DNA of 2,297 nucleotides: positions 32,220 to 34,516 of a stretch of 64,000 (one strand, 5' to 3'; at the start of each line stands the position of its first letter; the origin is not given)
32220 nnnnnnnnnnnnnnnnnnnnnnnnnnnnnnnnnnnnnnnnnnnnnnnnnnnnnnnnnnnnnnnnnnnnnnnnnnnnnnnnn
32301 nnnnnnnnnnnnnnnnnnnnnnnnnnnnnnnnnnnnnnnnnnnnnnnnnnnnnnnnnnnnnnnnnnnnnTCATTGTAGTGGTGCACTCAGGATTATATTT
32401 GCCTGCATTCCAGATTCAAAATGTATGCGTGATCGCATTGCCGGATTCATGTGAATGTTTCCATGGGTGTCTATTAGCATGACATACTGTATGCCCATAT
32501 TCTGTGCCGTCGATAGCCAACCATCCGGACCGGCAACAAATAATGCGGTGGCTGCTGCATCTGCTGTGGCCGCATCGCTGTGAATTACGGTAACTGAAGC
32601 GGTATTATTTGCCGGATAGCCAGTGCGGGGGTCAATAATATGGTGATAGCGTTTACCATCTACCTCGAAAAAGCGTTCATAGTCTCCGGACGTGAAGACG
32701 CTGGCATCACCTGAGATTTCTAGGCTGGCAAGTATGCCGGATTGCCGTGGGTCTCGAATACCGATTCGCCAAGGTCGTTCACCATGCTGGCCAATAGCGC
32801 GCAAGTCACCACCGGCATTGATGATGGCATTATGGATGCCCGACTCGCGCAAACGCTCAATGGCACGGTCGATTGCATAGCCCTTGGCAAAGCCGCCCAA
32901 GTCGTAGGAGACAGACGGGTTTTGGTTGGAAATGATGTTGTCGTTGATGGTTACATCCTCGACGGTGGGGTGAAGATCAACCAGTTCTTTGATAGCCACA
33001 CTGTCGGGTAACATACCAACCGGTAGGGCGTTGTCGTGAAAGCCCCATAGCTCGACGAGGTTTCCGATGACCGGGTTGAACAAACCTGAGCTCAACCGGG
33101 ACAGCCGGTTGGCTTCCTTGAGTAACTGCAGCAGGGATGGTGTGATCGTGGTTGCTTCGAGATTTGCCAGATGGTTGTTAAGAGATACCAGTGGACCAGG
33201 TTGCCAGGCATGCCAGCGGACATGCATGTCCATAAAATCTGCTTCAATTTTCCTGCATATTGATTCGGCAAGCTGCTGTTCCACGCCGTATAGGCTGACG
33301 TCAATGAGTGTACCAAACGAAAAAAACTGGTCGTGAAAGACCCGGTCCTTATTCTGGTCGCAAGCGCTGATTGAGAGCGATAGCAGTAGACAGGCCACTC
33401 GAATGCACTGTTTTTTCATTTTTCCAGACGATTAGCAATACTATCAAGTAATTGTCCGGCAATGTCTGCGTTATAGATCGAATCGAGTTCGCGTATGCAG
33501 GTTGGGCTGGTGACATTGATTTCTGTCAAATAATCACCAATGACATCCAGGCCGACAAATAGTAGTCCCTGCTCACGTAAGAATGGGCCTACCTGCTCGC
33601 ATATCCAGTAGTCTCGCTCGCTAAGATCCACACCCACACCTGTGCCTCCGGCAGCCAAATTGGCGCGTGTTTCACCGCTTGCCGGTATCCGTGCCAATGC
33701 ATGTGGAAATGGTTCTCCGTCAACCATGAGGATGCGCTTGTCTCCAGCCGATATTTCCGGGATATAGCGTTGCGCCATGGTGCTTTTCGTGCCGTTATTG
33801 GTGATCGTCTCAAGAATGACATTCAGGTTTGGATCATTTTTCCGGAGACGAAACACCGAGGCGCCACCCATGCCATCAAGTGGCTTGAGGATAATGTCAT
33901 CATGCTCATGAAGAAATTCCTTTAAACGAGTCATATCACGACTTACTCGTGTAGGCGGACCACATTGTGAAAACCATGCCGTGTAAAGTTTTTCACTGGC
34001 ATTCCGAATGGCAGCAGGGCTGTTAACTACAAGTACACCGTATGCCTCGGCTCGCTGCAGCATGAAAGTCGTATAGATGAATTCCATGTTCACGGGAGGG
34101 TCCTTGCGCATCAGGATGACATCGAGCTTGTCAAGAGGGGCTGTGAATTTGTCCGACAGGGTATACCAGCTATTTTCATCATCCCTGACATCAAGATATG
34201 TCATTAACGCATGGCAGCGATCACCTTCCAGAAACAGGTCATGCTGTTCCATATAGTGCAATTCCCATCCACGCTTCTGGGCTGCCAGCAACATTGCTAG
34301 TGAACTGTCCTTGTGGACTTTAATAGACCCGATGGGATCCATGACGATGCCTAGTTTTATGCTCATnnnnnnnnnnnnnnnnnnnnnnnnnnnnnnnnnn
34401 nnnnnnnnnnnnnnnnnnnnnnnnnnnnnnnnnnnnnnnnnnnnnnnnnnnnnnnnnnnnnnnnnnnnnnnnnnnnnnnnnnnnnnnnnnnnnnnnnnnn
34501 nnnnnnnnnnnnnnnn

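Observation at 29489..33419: ApbE with EetA-like and EetB-like partners: a putative extracytoplasmic flavin-trafficking module with a periplasmic rhodanese, inserted between tonB and gshB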

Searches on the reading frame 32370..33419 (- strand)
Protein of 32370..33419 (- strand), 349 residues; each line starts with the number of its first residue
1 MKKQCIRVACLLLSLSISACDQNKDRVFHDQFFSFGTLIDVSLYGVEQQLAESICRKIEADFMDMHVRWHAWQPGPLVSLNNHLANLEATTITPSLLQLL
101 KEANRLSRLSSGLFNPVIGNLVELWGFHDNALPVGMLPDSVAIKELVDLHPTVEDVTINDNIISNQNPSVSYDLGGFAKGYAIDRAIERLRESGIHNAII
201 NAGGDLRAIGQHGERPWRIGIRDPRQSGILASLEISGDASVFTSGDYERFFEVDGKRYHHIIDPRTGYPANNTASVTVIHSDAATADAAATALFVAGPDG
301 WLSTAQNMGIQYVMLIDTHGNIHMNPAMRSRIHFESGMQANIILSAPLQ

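Call 3: search_protein_families(library=pfam, proteins=[window:32370-33419:-], max_evalue=0.01)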
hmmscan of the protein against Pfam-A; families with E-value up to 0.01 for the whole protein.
window:32370-33419:- (349 aa): 1 family
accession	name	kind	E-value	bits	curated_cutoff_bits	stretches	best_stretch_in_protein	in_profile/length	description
PF02424.20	ApbE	-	2.4e-79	267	25.6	1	35-313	1-265/266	ApbE family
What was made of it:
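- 32370..33419 (-): apbE, a periplasmic FAD:protein FMN transferase lipoprotein. PF02424 at 267 bits (call 3).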

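Call 4: search_protein_families(library=ncbifam, proteins=[window:32370-33419:-], max_evalue=0.01)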
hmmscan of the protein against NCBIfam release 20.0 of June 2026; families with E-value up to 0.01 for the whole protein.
window:32370-33419:- (349 aa): 2 families
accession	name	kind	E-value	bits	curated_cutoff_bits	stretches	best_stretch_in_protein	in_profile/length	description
NF007774.0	PRK10461.1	equivalog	3.1e-38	131.5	498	1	1-326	1-340/351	FAD:protein FMN transferase ApbE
NF003322.0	PRK04334.1-2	equivalog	0.0061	15.6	290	0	184-245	103-168/295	hypothetical protein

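Call 43: search_solved_structures(query=window:32370-33419:-, max_evalue=0.00001, show_alignments=3)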
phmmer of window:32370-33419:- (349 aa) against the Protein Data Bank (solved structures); distinct sequences matched with E-value up to 0.00001: 13.
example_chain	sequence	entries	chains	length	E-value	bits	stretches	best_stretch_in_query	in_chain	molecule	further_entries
1vrm_A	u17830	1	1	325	1.8e-46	162.5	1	23-316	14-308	hypothetical protein TM1553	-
6nxi_A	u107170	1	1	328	3.1e-40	142.1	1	76-320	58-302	FAD:protein FMN transferase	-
6nxj_A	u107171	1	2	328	7.8e-39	137.5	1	76-320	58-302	FAD:protein FMN transferase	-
4xdt_A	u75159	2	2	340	6e-33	118.1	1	70-299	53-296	FAD:protein FMN transferase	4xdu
4ifu_A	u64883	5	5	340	1.2e-32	117.1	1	77-299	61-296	FAD:protein FMN transferase | Thiamine biosynthesis lipoprotein ApbE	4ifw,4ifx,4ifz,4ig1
7mgt_A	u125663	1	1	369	1.5e-32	116.8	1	77-299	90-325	FAD:protein FMN transferase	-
4xgw_A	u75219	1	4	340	2.3e-32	116.2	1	35-331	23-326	FAD:protein FMN transferase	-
2o18_A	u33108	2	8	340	8.4e-32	114.4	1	35-331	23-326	Thiamine biosynthesis lipoprotein apbE | FAD:protein FMN transferase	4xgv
4xdr_A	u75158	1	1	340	1.3e-31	113.7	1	77-299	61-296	FAD:protein FMN transferase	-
4xgx_A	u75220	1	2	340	1.4e-31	113.6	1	36-331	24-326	FAD:protein FMN transferase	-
7esa_A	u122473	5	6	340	6.5e-31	111.4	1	81-311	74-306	FAD:protein FMN transferase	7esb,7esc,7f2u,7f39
3pnd_A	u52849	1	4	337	1.4e-30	110.3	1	34-316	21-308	Thiamine biosynthesis lipoprotein ApbE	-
5mgy_H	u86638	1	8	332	5.1e-30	108.5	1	96-315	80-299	FAD:protein FMN transferase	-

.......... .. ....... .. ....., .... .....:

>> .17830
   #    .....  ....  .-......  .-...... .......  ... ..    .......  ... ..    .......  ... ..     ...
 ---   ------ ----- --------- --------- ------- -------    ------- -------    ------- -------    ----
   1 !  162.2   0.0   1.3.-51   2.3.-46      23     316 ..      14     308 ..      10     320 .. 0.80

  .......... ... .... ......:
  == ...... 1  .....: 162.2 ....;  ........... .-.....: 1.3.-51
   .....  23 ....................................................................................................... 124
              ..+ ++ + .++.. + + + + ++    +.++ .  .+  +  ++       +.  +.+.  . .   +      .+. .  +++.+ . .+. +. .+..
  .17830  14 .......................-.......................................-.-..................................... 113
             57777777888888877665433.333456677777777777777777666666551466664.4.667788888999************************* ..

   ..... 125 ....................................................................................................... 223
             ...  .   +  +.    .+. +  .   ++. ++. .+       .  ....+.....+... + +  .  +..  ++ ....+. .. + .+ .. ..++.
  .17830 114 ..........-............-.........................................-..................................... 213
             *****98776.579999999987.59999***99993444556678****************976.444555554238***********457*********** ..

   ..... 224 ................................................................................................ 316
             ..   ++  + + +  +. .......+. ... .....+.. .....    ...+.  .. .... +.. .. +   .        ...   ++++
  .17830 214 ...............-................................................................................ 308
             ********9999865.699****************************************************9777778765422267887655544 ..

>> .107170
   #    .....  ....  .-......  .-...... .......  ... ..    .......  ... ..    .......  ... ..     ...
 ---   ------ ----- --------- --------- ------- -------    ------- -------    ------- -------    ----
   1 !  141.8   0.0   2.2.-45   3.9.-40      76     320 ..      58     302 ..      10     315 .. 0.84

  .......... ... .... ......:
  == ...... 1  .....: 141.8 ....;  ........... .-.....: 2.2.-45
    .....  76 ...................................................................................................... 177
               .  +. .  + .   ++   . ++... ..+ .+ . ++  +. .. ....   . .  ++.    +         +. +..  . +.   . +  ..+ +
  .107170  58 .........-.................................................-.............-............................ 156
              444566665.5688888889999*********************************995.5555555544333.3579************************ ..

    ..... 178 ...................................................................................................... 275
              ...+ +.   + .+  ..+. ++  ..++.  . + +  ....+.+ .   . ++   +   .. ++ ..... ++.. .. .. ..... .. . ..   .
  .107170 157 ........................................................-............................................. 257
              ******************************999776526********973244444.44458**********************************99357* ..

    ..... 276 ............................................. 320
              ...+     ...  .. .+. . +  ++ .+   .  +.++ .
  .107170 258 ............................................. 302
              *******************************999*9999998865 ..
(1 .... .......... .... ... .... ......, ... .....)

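Call 57: search_solved_structures(query=window:32370-33419:-, max_evalue=1e-25, show_alignments=5)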
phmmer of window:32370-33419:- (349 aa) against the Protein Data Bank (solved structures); distinct sequences matched with E-value up to 1e-25: 13.
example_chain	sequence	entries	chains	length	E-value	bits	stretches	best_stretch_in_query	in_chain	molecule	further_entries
1vrm_A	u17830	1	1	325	1.8e-46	162.5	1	23-316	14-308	hypothetical protein TM1553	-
6nxi_A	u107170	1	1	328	3.1e-40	142.1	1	76-320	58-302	FAD:protein FMN transferase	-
6nxj_A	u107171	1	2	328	7.8e-39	137.5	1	76-320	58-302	FAD:protein FMN transferase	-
4xdt_A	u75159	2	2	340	6e-33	118.1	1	70-299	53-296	FAD:protein FMN transferase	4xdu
4ifu_A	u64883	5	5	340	1.2e-32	117.1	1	77-299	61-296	FAD:protein FMN transferase | Thiamine biosynthesis lipoprotein ApbE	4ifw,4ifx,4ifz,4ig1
7mgt_A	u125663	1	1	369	1.5e-32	116.8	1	77-299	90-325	FAD:protein FMN transferase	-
4xgw_A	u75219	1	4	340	2.3e-32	116.2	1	35-331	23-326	FAD:protein FMN transferase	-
2o18_A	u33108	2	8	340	8.4e-32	114.4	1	35-331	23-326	Thiamine biosynthesis lipoprotein apbE | FAD:protein FMN transferase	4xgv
4xdr_A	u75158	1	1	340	1.3e-31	113.7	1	77-299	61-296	FAD:protein FMN transferase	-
4xgx_A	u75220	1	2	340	1.4e-31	113.6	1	36-331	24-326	FAD:protein FMN transferase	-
7esa_A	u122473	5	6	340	6.5e-31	111.4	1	81-311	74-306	FAD:protein FMN transferase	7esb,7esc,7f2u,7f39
3pnd_A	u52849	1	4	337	1.4e-30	110.3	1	34-316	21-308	Thiamine biosynthesis lipoprotein ApbE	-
5mgy_H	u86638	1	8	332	5.1e-30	108.5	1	96-315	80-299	FAD:protein FMN transferase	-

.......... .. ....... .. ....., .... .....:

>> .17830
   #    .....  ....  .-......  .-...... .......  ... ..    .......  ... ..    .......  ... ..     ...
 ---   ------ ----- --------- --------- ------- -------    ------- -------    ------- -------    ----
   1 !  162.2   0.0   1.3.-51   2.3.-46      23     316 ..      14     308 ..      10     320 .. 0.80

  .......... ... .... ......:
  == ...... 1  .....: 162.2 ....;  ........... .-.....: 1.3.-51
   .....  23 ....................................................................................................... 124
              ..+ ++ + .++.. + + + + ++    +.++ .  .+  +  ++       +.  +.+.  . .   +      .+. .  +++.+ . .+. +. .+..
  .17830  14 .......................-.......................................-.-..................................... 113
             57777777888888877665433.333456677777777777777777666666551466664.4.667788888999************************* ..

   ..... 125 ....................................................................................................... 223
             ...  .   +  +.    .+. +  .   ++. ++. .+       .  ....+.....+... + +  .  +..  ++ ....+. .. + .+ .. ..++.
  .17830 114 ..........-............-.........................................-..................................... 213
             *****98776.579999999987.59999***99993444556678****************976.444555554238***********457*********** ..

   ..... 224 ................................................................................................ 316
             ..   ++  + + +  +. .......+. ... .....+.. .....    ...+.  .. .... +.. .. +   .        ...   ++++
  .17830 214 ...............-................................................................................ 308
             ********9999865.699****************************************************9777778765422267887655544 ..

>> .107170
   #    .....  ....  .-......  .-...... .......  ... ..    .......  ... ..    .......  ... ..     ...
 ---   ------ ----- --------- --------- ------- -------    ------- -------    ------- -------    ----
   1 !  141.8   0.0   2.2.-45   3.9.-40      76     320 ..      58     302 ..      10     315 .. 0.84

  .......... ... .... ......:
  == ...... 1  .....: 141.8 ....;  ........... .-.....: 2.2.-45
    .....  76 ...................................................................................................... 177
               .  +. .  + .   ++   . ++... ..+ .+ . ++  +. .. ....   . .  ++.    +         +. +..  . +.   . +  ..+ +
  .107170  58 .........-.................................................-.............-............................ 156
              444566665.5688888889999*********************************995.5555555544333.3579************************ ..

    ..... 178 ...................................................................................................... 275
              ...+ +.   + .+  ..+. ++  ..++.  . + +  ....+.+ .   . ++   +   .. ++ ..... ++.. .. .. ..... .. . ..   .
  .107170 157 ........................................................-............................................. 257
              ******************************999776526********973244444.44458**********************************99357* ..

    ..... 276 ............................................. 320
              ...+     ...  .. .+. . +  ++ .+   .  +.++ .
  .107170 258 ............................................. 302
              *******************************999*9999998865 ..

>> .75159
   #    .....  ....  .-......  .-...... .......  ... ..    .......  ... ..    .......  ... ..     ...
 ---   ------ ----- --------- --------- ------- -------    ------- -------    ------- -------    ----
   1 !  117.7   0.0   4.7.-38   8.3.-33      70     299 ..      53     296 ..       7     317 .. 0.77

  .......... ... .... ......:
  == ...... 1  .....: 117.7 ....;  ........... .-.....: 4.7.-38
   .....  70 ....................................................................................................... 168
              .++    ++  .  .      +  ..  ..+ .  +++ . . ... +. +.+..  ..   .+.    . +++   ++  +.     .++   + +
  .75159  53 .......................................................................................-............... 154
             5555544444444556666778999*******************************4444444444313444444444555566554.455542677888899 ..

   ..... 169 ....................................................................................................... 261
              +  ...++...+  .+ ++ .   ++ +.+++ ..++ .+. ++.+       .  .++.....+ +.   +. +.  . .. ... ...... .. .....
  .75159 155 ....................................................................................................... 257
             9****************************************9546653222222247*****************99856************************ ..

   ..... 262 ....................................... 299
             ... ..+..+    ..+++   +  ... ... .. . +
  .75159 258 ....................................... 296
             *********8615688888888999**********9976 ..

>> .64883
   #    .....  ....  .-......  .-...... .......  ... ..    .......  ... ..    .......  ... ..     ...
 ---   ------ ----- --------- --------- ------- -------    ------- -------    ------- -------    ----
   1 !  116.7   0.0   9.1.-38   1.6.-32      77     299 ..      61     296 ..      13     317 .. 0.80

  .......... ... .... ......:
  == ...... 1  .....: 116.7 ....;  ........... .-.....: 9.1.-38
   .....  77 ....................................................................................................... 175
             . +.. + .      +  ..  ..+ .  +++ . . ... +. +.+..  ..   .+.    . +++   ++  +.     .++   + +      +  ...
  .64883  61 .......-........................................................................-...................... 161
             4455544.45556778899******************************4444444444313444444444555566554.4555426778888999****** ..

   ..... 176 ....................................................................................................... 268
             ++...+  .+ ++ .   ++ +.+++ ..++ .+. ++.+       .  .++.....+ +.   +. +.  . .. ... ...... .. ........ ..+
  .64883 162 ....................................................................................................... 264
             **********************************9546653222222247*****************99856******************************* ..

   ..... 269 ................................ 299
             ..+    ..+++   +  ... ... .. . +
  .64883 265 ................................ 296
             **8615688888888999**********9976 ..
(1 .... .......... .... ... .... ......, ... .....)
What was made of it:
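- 32370..33419 (-): The His that differs between 6nxi and 6nxj is conserved, as are the TSGDY, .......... and TADA motifs (calls 43, 57).
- ApbE catalytic motifs are conserved against solved structures (calls 43, 57). The catalytic His and the metal and FAD motifs of transferases are conserved (calls 43, 57).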

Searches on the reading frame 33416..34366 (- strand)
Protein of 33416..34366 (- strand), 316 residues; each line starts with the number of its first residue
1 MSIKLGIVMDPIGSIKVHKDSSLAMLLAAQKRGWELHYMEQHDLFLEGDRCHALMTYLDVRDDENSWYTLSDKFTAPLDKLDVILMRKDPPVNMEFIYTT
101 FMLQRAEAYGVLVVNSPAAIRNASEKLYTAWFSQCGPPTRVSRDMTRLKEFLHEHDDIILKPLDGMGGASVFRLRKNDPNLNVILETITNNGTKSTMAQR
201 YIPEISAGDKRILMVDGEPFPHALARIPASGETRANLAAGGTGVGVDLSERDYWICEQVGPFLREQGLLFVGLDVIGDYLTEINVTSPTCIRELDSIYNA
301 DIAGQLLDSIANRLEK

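Call 3: search_protein_families(library=pfam, proteins=[window:33416-34366:-], max_evalue=0.01)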
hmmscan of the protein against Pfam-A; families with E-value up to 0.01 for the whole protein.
window:33416-34366:- (316 aa): 5 families
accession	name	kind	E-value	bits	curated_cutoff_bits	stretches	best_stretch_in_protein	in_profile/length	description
PF02955.21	GSH-S_ATP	-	1.9e-76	255.8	23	1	125-297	1-173/175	Prokaryotic glutathione synthetase, ATP-grasp domain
PF02951.20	GSH-S_N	-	6.6e-43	146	21.3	1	3-121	1-119/119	Prokaryotic glutathione synthetase, N-terminal domain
PF08443.16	RimK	-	1.2e-09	38.4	21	1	138-310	20-188/188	RimK-like ATP-grasp domain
PF14398.11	ATPgrasp_YheCD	-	9.5e-07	28.8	26.8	1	135-195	28-88/255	YheC/D like ATP-grasp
PF14397.11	ATPgrasp_ST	-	0.00021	21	31.4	0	143-248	47-178/278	Sugar-transfer associated ATP-grasp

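Call 4: search_protein_families(library=ncbifam, proteins=[window:33416-34366:-], max_evalue=0.01)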
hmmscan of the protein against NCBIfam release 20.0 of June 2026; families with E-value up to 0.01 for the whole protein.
window:33416-34366:- (316 aa): 9 families
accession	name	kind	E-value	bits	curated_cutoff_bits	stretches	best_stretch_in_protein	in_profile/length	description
NF003573.0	PRK05246.1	equivalog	5.9e-134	445.8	272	1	3-315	2-314/316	glutathione synthase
TIGR01380.1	glut_syn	equivalog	1.1e-129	431.9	299.05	1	3-312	1-310/312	glutathione synthase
NF009110.0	PRK12458.1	subfamily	2e-64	217.8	408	1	4-312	2-329/349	glutathione synthetase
NF040720.1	MptN_Meth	equivalog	1.4e-21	76.9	350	1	77-310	52-290/291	tetrahydromethanopterin:alpha-L-glutamate ligase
TIGR00768.1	rimK_fam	subfamily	6.1e-19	68.4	143.4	1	28-310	19-276/276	RimK family alpha-L-glutamate ligase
TIGR02144.1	LysX_arch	equivalog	3.9e-07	29.4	275.6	1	79-251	46-216/281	lysine biosynthesis protein LysX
TIGR02291.1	rimK_rel_E_lig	hypoth_equivalog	0.00011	21.4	314.2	0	208-249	157-198/317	alpha-L-glutamate ligase-like protein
NF007764.0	PRK10446.1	equivalog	0.00077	18.8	331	1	158-312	138-288/300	30S ribosomal protein S6--L-glutamate ligase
TIGR04187.1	GRASP_SAV_5884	subfamily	0.0019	17.5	350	1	110-276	108-274/312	ATP-grasp ribosomal peptide maturase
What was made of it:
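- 33416..34366 (-): gshB, glutathione synthetase. First gene of the conserved gshB-apbE-eetA unit. Pfam GSH-S_N and GSH-S_ATP, and NCBIfam PRK05246 at 446 bits (calls 3, 4).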
